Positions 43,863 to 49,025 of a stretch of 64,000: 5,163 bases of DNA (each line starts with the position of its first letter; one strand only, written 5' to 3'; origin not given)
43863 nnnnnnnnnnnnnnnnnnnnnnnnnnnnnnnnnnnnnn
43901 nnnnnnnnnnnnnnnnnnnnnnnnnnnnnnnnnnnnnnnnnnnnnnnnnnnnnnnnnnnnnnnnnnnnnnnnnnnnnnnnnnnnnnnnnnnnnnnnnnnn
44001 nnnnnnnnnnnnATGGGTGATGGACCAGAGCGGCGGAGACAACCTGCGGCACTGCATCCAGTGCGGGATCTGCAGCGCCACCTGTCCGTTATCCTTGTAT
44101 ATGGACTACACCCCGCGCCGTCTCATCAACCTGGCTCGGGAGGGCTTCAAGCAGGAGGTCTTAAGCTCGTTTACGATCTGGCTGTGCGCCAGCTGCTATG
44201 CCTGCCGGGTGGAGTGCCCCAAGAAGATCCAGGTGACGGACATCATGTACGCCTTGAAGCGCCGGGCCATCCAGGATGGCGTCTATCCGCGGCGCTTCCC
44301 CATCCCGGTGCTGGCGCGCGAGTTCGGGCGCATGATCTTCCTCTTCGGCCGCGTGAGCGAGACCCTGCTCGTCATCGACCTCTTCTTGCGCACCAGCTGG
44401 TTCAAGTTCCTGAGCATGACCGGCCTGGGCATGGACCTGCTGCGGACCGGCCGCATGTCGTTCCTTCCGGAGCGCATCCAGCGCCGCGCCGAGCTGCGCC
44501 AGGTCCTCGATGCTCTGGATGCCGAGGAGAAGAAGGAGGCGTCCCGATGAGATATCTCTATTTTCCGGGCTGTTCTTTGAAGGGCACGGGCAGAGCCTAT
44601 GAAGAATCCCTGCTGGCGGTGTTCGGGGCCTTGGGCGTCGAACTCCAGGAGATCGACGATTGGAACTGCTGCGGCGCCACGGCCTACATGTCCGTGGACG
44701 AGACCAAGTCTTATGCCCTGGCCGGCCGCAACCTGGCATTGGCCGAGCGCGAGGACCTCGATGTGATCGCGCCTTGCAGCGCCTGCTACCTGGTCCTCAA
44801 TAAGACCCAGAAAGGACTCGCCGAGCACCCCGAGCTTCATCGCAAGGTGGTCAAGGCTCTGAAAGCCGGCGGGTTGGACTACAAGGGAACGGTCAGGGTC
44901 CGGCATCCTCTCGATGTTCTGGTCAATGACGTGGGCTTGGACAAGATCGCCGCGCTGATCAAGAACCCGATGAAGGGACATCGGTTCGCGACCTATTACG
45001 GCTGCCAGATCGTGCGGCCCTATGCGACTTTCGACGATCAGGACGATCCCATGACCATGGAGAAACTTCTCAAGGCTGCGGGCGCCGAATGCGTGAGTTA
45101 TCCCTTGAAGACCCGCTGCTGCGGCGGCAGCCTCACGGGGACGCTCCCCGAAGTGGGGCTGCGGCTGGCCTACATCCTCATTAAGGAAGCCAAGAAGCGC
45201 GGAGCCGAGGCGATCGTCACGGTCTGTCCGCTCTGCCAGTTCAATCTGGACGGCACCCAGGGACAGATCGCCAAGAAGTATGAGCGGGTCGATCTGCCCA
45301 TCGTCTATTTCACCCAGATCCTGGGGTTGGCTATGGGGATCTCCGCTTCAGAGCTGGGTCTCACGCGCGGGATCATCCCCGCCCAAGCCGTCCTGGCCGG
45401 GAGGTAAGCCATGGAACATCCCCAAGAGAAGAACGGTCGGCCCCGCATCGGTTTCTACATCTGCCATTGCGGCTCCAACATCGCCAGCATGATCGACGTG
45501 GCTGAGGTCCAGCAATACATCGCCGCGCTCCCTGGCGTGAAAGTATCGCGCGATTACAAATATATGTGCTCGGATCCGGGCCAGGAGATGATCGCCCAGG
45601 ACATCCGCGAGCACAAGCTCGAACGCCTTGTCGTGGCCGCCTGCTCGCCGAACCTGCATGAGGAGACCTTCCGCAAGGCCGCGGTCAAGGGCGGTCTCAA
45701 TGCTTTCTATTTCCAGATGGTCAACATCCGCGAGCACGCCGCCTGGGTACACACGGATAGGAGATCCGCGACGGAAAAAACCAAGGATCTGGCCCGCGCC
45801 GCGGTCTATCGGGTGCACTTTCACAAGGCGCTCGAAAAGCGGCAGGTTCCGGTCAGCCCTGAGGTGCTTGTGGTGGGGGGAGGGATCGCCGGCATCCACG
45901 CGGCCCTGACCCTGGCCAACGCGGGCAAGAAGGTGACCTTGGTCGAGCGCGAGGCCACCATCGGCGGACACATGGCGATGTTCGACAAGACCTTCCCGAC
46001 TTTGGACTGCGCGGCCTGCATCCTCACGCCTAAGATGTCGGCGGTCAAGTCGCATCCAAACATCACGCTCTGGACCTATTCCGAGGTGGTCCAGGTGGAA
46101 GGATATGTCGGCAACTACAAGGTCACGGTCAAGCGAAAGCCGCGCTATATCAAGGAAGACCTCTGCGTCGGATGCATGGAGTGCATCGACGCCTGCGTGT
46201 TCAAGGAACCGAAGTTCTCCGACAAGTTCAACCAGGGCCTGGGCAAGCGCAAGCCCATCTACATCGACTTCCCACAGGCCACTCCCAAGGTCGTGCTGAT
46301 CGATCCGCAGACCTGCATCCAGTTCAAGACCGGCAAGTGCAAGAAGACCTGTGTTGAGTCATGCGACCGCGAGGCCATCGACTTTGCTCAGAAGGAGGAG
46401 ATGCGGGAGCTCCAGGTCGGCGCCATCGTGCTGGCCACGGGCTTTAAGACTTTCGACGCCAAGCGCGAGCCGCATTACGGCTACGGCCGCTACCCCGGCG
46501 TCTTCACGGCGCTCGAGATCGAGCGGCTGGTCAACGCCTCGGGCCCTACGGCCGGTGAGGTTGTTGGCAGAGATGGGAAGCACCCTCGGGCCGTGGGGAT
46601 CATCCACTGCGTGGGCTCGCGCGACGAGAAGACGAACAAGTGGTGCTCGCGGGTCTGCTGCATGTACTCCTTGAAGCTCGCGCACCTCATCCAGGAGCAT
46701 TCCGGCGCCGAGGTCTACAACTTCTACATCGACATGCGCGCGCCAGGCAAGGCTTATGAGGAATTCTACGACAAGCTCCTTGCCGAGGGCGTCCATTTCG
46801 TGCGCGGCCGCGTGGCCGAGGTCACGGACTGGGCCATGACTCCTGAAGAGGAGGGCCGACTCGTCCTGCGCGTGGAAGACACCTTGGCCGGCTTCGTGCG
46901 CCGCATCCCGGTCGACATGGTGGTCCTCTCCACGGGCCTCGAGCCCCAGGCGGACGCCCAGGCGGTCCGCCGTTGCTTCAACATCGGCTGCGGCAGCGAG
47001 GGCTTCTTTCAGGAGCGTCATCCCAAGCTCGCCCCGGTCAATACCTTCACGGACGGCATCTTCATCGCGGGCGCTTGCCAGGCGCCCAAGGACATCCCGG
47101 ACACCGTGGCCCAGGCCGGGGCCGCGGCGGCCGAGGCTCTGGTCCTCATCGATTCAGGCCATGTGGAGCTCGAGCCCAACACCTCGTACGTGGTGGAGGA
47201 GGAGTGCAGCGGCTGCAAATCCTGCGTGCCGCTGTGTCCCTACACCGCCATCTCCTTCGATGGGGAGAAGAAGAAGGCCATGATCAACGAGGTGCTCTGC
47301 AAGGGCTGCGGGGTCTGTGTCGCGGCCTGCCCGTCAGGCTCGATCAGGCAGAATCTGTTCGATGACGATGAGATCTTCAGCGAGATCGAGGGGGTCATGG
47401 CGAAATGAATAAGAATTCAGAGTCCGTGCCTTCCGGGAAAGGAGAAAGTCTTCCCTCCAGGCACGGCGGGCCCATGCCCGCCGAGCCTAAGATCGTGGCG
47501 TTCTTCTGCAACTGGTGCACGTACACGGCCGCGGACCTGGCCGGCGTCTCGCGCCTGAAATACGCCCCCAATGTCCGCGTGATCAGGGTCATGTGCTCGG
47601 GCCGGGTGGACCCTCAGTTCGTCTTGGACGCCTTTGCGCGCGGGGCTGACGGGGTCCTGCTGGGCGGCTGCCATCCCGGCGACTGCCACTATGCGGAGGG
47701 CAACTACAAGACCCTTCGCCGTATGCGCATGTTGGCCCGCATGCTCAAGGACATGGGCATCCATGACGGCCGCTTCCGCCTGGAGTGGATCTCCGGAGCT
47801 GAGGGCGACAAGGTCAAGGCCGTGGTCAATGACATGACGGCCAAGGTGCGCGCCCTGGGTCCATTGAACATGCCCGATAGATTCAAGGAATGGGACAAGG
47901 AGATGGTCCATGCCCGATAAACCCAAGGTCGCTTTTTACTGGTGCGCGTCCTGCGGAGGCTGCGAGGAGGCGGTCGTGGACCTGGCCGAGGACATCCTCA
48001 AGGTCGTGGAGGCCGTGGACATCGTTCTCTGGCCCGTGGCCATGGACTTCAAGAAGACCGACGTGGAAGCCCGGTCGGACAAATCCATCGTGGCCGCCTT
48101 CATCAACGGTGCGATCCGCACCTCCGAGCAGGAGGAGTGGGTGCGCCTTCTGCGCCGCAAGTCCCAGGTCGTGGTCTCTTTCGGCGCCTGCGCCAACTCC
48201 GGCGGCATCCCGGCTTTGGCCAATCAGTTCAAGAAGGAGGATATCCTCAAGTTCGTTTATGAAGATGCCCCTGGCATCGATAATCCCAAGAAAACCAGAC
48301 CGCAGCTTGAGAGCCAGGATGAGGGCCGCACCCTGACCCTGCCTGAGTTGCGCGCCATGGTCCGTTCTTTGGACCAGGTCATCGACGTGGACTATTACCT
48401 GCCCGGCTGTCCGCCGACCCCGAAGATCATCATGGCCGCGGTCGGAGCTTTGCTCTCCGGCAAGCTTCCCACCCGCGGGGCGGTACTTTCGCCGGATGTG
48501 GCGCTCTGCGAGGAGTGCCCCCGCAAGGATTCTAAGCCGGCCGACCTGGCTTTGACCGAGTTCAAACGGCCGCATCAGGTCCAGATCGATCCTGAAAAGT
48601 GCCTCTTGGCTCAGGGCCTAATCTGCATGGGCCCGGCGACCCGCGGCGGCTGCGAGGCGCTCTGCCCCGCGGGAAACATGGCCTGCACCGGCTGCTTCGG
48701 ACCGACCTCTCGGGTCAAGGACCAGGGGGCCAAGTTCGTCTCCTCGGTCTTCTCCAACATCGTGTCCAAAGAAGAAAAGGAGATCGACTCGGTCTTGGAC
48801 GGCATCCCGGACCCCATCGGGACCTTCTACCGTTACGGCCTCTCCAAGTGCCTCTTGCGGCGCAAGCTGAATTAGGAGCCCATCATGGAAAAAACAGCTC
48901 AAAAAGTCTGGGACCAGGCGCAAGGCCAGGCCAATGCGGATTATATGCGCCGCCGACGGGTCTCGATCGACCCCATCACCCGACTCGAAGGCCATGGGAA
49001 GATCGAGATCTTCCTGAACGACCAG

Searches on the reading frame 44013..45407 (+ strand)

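Call 64: search_protein_families(library=pfam, proteins=[window:44013-45407:+], max_evalue=0.0001)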
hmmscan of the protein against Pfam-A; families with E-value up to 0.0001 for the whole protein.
window:44013-45407:+ (464 aa): 1 family
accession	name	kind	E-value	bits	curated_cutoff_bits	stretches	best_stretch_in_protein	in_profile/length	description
PF02754.22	CCG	-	3.4e-28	98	20.6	2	181-262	1-84/85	Cysteine-rich domain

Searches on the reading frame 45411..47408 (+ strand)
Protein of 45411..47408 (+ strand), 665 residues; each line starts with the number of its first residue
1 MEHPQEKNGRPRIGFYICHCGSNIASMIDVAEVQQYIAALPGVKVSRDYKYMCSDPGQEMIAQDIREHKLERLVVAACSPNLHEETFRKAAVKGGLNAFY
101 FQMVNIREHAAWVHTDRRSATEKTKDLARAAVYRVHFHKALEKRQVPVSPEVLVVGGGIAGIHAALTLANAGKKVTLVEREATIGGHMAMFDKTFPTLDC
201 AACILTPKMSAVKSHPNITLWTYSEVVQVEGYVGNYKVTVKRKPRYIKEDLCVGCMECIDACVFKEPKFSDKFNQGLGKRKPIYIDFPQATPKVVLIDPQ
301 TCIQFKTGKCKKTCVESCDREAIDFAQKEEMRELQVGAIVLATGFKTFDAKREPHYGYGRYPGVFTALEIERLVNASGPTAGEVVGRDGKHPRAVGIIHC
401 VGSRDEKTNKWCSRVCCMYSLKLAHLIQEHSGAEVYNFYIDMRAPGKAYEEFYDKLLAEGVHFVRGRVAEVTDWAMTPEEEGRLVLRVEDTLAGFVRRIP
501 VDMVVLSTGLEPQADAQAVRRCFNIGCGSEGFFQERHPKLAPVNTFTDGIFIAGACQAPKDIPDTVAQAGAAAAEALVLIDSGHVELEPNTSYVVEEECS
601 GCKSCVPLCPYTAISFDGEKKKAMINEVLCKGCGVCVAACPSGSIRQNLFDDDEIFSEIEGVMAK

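Call 65: search_protein_families(library=pfam, proteins=[window:45411-47408:+], max_evalue=0.0001)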
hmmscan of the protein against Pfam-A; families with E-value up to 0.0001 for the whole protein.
window:45411-47408:+ (665 aa): 19 families
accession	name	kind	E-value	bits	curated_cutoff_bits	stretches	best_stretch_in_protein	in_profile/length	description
PF07992.20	Pyr_redox_2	-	7.9e-15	55.5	26.1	1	151-349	2-113/291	Pyridine nucleotide-disulphide oxidoreductase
PF00037.32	Fer4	-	2.9e-13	49.5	21.1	1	625-645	3-23/24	4Fe-4S binding domain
PF12838.12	Fer4_7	-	1.2e-11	45.3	27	1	599-643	2-51/52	4Fe-4S dicluster domain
PF12831.13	FAD_oxidored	-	6.4e-10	39.3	27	1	151-189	1-39/416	FAD dependent oxidoreductase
PF13450.12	NAD_binding_8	-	1.4e-09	38.5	21.9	1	154-207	1-54/68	NAD(P)-binding Rossmann-like domain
PF13237.11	Fer4_10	-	3.3e-09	37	25.5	1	595-641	5-53/53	4Fe-4S dicluster domain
PF13187.11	Fer4_9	-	3.6e-09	36.9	27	1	598-644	1-51/52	4Fe-4S dicluster domain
PF13484.11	Fer4_16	-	4.5e-09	37.4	30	0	630-652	2-26/66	4Fe-4S double cluster binding domain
PF25160.1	LdpA_Fe-S-bd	-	4.1e-08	33.3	27.6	0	592-615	21-44/49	LdpA Fe-S cluster-binding domain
PF00890.30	FAD_binding_2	-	5.1e-08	33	20.4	1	152-189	2-39/414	FAD binding domain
PF14697.11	Fer4_21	-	5.3e-08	33.3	35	1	594-645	3-57/59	4Fe-4S dicluster domain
PF01266.30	DAO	-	2.3e-07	31.1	27.9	1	152-186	2-36/353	FAD dependent oxidoreductase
PF00070.33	Pyr_redox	-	3.8e-07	31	22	1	152-195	2-42/82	Pyridine nucleotide-disulphide oxidoreductase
PF12797.12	Fer4_2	-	4.2e-07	29.9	24.5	0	629-642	9-22/22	4Fe-4S binding domain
PF01134.28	GIDA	-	2.9e-06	27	22.1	1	152-183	2-29/391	Glucose inhibited division protein A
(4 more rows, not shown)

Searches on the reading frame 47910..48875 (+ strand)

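Call 65: search_protein_families(library=pfam, proteins=[window:47910-48875:+], max_evalue=0.0001)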
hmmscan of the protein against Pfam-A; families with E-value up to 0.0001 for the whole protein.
window:47910-48875:+ (321 aa): 1 family
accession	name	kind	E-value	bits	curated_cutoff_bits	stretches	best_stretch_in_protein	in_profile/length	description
PF01058.29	Oxidored_q6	-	1.8e-25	89.6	27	1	15-180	1-127/128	NADH ubiquinone oxidoreductase, 20 Kd subunit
